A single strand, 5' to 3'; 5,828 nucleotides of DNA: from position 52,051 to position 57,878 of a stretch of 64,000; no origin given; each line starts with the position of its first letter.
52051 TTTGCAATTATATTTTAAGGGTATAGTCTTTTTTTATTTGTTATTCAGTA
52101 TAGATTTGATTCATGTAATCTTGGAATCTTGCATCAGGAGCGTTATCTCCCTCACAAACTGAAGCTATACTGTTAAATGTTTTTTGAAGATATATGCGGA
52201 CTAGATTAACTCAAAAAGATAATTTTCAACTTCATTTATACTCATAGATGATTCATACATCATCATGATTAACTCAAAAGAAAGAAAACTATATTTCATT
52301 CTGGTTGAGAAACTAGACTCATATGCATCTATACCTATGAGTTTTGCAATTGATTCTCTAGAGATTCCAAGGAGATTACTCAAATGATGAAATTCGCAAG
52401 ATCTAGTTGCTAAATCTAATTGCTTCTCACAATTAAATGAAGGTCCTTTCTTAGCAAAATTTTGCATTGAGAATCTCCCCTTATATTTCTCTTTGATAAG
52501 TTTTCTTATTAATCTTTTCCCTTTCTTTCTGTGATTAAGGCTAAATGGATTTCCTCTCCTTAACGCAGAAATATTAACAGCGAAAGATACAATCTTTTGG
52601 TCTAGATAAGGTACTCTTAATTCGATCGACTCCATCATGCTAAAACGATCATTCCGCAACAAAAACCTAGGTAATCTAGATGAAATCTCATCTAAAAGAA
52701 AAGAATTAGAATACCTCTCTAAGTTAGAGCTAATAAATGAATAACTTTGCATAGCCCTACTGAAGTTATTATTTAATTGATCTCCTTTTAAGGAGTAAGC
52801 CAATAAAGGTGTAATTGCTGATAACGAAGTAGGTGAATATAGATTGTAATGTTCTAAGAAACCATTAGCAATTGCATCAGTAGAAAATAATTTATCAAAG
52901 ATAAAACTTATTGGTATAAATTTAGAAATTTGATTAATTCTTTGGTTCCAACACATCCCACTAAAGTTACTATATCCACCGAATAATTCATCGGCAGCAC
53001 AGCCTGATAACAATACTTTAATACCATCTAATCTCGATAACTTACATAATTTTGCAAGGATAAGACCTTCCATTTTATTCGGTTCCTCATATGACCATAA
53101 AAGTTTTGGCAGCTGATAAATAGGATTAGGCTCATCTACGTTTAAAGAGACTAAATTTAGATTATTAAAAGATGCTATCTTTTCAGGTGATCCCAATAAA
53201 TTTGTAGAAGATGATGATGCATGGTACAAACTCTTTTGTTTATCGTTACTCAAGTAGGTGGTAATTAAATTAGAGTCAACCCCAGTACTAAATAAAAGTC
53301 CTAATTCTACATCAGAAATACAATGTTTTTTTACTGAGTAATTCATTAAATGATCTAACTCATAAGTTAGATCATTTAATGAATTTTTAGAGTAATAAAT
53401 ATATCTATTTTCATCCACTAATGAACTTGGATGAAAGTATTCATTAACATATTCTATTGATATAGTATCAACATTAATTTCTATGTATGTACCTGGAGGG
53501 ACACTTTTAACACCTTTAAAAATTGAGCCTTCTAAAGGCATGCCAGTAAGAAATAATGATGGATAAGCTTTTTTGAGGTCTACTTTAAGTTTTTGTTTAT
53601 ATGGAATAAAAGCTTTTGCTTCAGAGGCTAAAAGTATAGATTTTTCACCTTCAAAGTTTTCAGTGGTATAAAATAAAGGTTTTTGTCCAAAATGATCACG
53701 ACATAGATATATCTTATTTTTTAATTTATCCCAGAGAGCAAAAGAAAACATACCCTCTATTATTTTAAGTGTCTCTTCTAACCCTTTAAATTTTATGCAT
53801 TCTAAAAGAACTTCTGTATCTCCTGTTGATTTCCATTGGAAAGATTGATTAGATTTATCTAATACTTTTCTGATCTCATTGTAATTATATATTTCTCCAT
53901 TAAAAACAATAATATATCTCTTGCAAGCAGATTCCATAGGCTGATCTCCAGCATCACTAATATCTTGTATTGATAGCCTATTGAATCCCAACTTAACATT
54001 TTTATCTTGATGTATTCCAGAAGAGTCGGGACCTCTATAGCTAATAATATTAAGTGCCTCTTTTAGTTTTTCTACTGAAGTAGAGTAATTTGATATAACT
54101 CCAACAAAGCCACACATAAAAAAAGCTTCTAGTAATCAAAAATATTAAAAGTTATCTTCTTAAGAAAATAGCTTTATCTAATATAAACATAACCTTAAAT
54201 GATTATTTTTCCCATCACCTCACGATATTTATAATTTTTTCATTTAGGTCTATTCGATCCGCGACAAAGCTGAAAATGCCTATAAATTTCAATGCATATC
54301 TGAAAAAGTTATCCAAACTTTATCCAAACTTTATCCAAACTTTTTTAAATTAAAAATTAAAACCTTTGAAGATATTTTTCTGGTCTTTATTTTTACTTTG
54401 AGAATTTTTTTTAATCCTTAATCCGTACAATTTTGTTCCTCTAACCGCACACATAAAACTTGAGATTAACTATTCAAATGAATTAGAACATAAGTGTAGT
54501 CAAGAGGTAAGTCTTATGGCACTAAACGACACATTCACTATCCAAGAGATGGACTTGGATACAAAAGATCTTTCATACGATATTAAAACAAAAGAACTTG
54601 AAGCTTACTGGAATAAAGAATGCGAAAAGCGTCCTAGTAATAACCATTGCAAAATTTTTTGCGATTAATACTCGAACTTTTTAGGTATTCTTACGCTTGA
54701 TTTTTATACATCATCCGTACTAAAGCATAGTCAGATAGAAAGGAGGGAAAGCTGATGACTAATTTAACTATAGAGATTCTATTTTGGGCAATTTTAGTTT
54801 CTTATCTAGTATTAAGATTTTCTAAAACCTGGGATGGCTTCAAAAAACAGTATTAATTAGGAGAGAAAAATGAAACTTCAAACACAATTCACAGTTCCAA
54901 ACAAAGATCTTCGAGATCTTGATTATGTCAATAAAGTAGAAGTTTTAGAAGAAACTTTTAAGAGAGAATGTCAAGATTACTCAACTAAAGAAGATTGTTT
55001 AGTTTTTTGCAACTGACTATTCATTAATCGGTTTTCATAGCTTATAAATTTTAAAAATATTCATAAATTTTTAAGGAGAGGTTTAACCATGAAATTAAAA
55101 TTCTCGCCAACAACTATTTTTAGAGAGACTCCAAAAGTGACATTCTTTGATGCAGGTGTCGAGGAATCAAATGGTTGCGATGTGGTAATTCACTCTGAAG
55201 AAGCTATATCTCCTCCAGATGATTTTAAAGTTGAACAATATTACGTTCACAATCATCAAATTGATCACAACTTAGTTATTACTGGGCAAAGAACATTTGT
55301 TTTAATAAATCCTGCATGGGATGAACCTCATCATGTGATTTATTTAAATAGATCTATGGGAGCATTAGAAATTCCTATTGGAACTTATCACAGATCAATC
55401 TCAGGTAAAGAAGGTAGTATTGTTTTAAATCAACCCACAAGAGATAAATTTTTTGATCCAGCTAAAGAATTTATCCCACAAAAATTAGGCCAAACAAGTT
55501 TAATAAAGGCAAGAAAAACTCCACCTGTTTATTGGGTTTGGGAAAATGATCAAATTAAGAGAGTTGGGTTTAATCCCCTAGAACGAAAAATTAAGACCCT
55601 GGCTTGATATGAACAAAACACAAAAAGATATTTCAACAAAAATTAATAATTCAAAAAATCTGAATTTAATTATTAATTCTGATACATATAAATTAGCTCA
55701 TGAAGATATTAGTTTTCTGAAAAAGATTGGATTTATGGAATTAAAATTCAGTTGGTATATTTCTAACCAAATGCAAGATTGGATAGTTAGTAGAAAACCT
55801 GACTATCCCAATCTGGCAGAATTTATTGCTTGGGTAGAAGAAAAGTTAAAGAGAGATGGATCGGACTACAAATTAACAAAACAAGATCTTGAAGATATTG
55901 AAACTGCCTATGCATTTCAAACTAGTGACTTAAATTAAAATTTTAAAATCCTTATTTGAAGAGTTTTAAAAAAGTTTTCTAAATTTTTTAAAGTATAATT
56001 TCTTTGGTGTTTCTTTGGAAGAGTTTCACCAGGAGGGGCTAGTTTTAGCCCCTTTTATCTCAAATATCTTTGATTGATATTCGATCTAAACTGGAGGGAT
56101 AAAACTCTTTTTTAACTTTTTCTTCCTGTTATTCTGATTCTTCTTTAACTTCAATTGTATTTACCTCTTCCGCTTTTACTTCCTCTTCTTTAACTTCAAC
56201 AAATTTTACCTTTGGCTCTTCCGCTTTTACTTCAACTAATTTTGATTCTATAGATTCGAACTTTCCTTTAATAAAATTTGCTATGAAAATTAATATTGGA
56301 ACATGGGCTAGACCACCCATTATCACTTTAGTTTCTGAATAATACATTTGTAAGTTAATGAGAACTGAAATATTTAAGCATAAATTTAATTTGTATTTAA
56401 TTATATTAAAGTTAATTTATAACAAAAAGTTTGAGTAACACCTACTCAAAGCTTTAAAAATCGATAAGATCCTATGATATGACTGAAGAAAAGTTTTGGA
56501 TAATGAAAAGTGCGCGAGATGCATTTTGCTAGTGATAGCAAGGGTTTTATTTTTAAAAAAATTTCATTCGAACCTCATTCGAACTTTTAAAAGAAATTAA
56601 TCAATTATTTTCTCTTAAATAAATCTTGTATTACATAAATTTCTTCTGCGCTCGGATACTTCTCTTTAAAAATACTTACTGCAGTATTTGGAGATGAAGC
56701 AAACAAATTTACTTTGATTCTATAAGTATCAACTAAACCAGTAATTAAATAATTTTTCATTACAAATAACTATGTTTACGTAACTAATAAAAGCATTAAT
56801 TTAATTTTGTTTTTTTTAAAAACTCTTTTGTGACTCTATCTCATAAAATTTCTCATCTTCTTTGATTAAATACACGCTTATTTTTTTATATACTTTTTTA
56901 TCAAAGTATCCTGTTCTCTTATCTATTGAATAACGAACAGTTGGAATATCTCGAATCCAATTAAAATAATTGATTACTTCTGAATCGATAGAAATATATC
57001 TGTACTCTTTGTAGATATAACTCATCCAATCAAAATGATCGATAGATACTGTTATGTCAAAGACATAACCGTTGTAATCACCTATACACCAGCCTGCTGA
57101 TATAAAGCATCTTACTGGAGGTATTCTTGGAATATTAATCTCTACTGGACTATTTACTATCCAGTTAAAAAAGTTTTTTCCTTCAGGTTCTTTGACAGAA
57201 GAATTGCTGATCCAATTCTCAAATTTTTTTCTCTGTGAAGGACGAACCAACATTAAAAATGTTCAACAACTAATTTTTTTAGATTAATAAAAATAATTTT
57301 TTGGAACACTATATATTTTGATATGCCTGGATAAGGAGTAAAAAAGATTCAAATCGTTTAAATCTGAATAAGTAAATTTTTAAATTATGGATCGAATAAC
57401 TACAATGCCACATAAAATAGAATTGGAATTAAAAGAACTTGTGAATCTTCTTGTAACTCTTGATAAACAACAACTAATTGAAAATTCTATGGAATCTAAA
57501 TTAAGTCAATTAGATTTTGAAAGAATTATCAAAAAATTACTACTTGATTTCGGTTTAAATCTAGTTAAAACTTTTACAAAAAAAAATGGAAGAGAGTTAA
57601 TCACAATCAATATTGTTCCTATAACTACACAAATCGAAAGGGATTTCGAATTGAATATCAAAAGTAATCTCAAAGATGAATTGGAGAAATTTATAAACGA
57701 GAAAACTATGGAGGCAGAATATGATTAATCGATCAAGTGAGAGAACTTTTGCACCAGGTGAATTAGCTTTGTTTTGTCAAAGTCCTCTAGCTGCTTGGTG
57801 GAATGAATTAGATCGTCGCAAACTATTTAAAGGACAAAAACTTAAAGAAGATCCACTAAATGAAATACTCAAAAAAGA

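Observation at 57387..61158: Giant three-module nuclease/exonuclease/helicase protein with an overlapping small partner gene: candidate stand-alone defence or DNA-processing system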

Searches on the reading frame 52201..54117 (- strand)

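Call 62: search_protein_families(library=pfam, proteins=[window:52201-54117:-], max_evalue=0.001)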
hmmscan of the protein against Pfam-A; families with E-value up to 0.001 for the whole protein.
window:52201-54117:- (638 aa): 3 families
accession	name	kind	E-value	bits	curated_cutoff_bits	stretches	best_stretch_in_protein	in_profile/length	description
PF13537.11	GATase_7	-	1.8e-36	125.3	25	1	46-170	2-121/123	Glutamine amidotransferase domain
PF13522.11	GATase_6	-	7.7e-34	117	27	1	30-166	1-130/130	Glutamine amidotransferase domain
PF00733.27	Asn_synthase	-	7e-31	108.6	21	1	254-542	2-273/354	Asparagine synthase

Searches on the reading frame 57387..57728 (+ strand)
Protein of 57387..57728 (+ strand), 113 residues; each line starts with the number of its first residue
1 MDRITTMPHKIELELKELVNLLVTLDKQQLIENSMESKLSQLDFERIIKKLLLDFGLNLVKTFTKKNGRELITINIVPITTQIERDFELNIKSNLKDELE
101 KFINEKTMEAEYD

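Call 3: search_protein_families(library=pfam, proteins=[window:57387-57728:+], max_evalue=0.1)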
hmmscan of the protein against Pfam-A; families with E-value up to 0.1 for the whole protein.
window:57387-57728:+ (113 aa): 2 families
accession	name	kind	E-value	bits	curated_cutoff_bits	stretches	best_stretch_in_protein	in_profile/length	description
PF23513.1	Microp_apicomplexa_9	-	0.0092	16.6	27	1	29-76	41-87/88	Apicomplexa microprotein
PF19672.4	DUF6175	-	0.015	14.9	23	1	44-112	159-230/293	Family of unknown function (DUF6175)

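Call 4: search_protein_families(library=padloc, proteins=[window:57387-57728:+], max_evalue=0.1)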
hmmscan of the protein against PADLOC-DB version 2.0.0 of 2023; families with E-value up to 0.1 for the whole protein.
window:57387-57728:+ (113 aa): 0 families

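Call 5: search_protein_families(library=ncbifam, proteins=[window:57387-57728:+], max_evalue=0.1)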
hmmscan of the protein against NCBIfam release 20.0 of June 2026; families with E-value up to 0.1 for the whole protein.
window:57387-57728:+ (113 aa): 0 families

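Call 24: find_homologous_proteins(query=window:57387-57728:+, max_evalue=0.01)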
Query window:57387-57728:+ (113 aa): 183 proteins with E <= 0.01 among 190 candidates; the best 120 are listed.
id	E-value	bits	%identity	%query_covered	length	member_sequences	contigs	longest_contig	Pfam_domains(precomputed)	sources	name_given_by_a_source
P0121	2.4e-61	222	100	100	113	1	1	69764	-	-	-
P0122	4.9e-50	186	94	90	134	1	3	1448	-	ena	-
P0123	6.3e-50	186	93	90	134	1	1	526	-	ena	-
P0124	2.2e-49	184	93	90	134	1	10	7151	-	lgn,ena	-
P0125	2.2e-49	184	93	90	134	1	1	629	-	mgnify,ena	mgnify:FL=1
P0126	2.5e-49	184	92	90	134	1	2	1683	-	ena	-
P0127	2.5e-49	184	92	90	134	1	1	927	-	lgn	-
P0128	3.3e-49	183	92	90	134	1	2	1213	-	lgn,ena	-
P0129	4.2e-49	183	93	90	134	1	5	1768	-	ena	-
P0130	5.9e-49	182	92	90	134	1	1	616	-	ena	-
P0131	7.3e-49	182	92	90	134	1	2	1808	-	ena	-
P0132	9.0e-49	182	92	90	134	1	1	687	-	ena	-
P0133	1.3e-48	181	92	90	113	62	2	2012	-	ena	-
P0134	2.9e-48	180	91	90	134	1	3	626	-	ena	-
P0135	5.5e-48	179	91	90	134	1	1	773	-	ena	-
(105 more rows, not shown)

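Call 63: predict_structure(alignment_id=A6)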
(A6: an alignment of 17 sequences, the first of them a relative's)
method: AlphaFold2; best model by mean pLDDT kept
length: 113 residues; sequences in the alignment: 17
mean_pLDDT: 59.1   pTM: 0.31
mean pLDDT of the five models: 59.1, 53.2, 50.7, 50.4, 44.4
residues with pLDDT >= 90: 0; 70-90: 13; 50-70: 80; < 50: 20
segments of 3 or more residues with pLDDT < 50: 1-7, 27-29, 32-37
pLDDT, mean of each block of 10 residues (from residue 1): 42 55 50 49 65 69 71 67 57 60 68 54
secondary structure, 60 per line:
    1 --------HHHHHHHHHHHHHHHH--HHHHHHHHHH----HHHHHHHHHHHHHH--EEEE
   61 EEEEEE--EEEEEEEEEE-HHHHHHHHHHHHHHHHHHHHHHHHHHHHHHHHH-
elements in order: H9-24 H27-36 H41-54 E57-66 E69-78 H80-112

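Call 64: search_protein_representatives(alignment_id=A6)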
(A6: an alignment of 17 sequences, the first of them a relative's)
Query: 17 sequences, 113 profile positions. Proteins with E-value up to 0.001 (for the whole library): 5; up to 1e-10: 4; up to 1e-30: 1. The best 5 are listed.
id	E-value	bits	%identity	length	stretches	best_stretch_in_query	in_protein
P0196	9.1e-60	216.0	-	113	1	1-113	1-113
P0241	2.9e-28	114.5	-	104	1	1-59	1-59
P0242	1.2e-23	99.7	-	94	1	1-65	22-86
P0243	1.3e-13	67.4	-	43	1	71-113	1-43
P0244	8.6e-08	48.6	-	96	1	35-65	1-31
